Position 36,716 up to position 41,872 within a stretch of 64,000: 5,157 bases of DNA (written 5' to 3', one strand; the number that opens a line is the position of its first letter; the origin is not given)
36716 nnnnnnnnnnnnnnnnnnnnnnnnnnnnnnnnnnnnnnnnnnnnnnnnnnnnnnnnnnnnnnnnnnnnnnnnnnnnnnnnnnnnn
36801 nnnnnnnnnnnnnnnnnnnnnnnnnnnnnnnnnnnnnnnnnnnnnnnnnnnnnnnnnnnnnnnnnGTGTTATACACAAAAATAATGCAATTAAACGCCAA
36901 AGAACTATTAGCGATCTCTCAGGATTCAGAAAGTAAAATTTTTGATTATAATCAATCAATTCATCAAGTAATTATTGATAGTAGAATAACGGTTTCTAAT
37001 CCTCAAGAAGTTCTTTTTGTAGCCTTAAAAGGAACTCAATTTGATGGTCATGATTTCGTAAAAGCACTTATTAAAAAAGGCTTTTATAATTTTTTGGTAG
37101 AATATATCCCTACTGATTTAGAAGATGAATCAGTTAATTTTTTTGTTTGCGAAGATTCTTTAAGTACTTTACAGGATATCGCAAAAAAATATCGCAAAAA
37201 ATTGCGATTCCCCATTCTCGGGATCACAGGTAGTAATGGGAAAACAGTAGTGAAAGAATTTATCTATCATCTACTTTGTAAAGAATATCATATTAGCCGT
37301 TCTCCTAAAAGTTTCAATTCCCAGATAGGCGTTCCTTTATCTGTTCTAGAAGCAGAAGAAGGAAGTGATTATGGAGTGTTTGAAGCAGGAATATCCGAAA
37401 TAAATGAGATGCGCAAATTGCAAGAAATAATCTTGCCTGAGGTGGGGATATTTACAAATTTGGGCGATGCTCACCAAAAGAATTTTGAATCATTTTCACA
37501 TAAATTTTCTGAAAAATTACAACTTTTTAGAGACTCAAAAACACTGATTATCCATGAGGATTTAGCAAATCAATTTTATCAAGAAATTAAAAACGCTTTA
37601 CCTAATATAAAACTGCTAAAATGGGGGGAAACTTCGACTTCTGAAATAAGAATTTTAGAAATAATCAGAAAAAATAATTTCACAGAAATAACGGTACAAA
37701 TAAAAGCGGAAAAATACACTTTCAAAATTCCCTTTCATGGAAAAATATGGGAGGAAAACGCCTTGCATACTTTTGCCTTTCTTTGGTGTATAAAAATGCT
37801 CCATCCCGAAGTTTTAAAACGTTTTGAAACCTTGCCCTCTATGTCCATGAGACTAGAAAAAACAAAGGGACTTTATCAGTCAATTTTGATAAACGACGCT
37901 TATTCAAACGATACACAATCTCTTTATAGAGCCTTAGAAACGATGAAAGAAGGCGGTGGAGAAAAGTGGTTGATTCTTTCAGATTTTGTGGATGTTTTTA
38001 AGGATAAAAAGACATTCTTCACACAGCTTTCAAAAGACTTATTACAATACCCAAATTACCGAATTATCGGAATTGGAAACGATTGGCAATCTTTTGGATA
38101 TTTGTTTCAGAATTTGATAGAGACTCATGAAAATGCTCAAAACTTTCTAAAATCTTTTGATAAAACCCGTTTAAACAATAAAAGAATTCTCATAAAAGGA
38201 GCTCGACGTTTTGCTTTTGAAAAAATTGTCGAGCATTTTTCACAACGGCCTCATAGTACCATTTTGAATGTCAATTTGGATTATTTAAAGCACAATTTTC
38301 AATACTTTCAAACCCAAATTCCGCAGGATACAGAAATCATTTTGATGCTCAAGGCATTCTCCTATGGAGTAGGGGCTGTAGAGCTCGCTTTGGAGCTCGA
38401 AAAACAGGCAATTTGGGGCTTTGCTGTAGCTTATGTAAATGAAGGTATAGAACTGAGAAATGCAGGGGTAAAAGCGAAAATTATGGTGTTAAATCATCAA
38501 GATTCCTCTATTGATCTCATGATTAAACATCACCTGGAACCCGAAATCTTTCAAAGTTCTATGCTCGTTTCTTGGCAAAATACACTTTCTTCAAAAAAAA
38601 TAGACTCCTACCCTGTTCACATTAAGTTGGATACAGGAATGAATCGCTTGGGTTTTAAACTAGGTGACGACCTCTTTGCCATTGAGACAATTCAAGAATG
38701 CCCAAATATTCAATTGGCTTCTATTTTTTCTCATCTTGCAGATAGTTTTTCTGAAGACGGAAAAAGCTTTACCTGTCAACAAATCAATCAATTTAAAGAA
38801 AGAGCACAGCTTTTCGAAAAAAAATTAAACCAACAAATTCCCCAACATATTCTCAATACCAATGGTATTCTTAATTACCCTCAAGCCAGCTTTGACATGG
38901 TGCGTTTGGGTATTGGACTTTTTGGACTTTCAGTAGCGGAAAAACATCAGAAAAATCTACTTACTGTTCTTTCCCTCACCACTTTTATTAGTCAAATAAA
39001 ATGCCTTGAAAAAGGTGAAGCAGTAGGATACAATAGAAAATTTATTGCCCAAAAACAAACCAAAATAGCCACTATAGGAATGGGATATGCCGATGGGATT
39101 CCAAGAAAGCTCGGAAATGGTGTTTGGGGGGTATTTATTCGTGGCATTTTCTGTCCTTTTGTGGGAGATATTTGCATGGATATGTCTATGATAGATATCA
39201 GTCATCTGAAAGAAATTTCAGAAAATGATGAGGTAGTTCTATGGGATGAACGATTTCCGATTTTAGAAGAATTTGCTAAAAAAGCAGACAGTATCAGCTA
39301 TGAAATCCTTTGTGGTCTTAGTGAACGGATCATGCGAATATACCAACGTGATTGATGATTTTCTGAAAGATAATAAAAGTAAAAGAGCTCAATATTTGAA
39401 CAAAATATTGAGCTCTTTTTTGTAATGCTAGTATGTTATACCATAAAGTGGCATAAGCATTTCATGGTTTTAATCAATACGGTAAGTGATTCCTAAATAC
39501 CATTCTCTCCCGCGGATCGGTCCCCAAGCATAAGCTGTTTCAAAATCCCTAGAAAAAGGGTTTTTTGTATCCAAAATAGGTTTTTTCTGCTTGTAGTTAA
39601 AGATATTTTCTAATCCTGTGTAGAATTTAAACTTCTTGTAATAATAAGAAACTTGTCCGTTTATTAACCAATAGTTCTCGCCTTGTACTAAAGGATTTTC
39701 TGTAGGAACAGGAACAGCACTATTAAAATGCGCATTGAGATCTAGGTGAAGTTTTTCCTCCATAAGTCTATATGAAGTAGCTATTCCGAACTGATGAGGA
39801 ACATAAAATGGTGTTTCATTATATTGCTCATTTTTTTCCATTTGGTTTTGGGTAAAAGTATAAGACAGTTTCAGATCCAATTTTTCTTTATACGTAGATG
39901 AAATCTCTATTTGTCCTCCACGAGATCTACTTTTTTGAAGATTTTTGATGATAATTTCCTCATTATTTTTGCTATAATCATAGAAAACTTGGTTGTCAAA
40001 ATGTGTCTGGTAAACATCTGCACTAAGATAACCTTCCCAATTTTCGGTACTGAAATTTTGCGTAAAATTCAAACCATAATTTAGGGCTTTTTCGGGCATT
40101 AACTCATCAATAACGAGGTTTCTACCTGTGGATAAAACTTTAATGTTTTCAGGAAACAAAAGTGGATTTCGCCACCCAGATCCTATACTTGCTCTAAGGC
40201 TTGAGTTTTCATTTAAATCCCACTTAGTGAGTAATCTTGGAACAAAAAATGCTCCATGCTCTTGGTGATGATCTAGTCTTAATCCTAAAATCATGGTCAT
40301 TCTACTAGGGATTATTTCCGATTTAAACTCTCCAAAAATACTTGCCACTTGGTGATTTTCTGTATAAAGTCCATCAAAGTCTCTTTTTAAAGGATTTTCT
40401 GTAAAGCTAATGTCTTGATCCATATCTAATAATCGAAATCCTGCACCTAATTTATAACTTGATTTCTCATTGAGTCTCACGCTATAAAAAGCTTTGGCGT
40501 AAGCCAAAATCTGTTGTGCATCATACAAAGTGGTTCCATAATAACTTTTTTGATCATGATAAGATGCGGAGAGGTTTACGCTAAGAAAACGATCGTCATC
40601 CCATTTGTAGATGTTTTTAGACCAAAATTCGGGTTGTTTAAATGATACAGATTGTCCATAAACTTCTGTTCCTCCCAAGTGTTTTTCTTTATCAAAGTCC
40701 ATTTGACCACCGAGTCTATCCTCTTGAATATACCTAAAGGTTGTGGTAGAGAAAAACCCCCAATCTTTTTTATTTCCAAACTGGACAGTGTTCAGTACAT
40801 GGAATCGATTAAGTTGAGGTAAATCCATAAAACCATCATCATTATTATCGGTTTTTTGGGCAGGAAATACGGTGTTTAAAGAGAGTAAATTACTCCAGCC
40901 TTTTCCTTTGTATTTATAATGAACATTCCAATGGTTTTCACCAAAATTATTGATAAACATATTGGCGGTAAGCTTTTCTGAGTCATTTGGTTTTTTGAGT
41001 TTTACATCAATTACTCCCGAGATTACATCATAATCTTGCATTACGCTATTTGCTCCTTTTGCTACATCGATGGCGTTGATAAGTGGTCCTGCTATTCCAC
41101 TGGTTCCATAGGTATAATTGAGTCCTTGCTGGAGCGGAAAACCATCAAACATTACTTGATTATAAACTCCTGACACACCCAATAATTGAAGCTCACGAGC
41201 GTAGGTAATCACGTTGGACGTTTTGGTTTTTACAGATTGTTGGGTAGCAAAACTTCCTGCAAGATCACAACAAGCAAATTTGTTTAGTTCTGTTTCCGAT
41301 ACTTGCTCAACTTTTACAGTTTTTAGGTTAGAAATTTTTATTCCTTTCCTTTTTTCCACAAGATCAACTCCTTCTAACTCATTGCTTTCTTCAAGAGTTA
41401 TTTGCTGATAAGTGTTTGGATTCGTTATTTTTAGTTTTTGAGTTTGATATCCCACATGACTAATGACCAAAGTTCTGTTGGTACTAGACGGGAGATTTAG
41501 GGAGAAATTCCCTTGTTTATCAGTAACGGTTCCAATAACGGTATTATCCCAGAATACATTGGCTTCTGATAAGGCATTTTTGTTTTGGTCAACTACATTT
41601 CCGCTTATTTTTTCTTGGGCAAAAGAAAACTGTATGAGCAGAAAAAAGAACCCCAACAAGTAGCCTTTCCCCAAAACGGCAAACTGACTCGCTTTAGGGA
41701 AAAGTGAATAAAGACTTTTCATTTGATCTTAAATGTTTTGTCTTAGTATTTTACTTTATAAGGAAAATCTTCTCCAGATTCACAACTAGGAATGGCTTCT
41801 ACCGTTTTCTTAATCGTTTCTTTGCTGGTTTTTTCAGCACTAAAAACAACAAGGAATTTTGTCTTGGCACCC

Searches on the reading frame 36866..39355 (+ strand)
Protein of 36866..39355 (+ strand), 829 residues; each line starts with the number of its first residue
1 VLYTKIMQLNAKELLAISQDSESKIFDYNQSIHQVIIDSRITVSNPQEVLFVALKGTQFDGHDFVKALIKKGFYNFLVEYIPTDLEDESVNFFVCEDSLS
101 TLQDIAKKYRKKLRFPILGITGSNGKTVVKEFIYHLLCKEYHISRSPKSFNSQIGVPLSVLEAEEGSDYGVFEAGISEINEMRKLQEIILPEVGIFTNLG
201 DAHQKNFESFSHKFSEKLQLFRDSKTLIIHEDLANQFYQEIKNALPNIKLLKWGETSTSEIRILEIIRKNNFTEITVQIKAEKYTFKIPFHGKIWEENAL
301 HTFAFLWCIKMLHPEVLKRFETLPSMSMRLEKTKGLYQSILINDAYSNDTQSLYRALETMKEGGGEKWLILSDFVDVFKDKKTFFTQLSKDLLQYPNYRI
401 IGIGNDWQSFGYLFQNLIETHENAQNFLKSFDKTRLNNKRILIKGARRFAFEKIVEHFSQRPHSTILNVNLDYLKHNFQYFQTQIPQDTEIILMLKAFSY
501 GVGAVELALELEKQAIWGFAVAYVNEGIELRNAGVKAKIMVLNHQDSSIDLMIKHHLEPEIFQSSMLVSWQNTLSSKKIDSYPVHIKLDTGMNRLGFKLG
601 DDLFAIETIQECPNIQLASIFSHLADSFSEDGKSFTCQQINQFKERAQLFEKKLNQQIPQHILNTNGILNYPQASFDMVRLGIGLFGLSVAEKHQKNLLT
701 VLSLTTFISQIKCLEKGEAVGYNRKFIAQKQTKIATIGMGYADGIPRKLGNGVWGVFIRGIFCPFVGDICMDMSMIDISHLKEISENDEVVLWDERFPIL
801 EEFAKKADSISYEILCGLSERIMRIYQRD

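Call 42: search_protein_families(library=pfam, max_evalue=0.000001, proteins=[window:36866-39355:+])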
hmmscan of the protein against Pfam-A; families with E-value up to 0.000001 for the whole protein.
window:36866-39355:+ (829 aa): 3 families
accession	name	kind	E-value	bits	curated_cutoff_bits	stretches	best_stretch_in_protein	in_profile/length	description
PF01168.26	Ala_racemase_N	-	1.4e-52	179.1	24.1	1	469-689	1-219/220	Alanine racemase, N-terminal domain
PF00842.27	Ala_racemase_C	-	9.6e-40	135.5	25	1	701-826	1-127/127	Alanine racemase, C-terminal domain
PF08245.18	Mur_ligase_M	-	1.1e-29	104.3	24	1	120-304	1-198/200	Mur ligase middle domain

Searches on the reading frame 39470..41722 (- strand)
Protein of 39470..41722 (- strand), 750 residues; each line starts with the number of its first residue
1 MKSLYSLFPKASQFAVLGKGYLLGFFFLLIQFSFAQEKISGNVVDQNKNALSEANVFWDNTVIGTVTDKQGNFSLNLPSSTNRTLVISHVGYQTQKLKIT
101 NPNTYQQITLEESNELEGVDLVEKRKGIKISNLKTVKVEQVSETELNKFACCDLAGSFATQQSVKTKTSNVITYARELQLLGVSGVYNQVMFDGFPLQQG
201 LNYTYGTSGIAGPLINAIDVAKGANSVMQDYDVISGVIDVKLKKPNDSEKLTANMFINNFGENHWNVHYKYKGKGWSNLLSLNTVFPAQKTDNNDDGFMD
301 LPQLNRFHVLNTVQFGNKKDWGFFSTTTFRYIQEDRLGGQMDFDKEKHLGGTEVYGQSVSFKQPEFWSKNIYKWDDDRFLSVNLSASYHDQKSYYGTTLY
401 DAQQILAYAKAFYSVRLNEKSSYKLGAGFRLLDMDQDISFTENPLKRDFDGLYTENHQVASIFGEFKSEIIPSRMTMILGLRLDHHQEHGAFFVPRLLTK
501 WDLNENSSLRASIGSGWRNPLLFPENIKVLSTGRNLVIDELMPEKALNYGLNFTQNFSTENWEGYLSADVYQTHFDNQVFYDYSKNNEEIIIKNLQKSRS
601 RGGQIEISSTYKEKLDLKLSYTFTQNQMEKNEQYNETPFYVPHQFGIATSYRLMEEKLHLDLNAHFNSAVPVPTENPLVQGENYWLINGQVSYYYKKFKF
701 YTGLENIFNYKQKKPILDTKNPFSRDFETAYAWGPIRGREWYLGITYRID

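Call 42: search_protein_families(library=pfam, max_evalue=0.000001, proteins=[window:39470-41722:-])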
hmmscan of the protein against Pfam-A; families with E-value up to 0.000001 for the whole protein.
window:39470-41722:- (750 aa): 2 families
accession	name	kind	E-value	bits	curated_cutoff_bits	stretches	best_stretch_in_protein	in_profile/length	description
PF13715.12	CarbopepD_reg_2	-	2.3e-19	69.6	32.2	1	39-118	1-85/88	CarboxypepD_reg-like domain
PF13620.12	CarboxypepD_reg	-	4.8e-11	43.3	32.3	1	39-100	2-68/82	Carboxypeptidase regulatory-like domain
